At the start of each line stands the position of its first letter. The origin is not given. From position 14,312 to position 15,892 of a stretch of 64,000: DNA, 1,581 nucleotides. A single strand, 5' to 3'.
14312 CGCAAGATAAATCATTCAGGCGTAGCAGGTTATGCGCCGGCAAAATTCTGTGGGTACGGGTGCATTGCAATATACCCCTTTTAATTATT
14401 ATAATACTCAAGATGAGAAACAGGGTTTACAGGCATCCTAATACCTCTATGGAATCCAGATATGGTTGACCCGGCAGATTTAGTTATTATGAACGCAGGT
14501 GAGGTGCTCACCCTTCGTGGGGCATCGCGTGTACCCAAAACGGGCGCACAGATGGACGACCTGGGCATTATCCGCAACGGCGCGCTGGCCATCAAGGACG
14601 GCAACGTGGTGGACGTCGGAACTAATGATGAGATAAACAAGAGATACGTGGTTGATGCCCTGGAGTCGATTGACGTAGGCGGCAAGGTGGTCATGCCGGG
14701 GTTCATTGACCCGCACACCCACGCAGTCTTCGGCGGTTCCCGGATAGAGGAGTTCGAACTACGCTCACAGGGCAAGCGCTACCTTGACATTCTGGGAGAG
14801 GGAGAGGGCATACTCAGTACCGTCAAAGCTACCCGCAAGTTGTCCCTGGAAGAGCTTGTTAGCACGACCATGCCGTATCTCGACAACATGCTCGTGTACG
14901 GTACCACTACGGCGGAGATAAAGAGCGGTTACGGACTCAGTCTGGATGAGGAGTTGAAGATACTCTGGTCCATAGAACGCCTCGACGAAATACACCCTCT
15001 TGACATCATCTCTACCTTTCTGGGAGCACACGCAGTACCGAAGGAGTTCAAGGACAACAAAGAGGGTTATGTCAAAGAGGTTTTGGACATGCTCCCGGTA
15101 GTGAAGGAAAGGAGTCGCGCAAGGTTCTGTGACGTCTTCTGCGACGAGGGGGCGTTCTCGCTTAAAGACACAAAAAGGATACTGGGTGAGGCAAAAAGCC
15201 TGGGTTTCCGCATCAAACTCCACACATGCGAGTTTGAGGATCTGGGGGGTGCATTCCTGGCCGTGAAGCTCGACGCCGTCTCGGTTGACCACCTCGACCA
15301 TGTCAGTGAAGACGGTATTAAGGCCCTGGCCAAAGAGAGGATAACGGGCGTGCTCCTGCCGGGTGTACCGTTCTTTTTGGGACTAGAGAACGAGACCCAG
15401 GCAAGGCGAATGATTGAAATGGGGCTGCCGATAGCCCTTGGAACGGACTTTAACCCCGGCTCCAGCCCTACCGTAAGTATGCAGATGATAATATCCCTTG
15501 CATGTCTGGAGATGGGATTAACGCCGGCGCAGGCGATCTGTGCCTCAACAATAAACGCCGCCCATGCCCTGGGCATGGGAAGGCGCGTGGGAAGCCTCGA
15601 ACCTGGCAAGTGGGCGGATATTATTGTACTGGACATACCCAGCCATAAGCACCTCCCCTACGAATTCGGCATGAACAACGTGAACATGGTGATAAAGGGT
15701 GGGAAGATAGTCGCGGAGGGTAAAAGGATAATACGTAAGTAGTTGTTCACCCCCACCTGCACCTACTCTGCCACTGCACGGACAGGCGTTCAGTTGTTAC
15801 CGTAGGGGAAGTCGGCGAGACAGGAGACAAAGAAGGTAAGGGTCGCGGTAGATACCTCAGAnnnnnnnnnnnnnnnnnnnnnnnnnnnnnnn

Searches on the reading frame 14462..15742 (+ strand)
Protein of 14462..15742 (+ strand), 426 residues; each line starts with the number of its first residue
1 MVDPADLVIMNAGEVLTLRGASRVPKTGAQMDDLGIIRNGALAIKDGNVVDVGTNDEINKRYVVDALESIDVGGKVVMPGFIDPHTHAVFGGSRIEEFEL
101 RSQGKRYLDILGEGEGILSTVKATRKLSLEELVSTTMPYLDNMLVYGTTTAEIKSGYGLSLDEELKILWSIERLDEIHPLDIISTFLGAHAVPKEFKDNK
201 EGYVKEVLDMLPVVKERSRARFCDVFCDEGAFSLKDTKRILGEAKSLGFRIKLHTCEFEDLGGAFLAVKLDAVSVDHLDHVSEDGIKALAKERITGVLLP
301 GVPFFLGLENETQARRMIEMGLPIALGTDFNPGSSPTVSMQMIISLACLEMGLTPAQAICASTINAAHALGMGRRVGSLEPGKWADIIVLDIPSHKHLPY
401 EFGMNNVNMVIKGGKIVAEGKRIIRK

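Call 56: search_protein_families(library=pfam, proteins=[window:14462-15742:+], max_evalue=0.01)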
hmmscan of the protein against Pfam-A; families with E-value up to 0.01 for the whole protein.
window:14462-15742:+ (426 aa): 3 families
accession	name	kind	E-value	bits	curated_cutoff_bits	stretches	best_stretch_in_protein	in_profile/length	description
PF01979.26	Amidohydro_1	-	1.1e-22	81.2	25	1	76-417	1-345/345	Amidohydrolase family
PF07969.17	Amidohydro_3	-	1.6e-21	77.8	29.7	2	239-418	266-472/472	Amidohydrolase family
PF22039.1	HUTI_composite_bact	-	0.0053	16.8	25.5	0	40-62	1-23/26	Imidazolonepropionase-like composite domain, bacteria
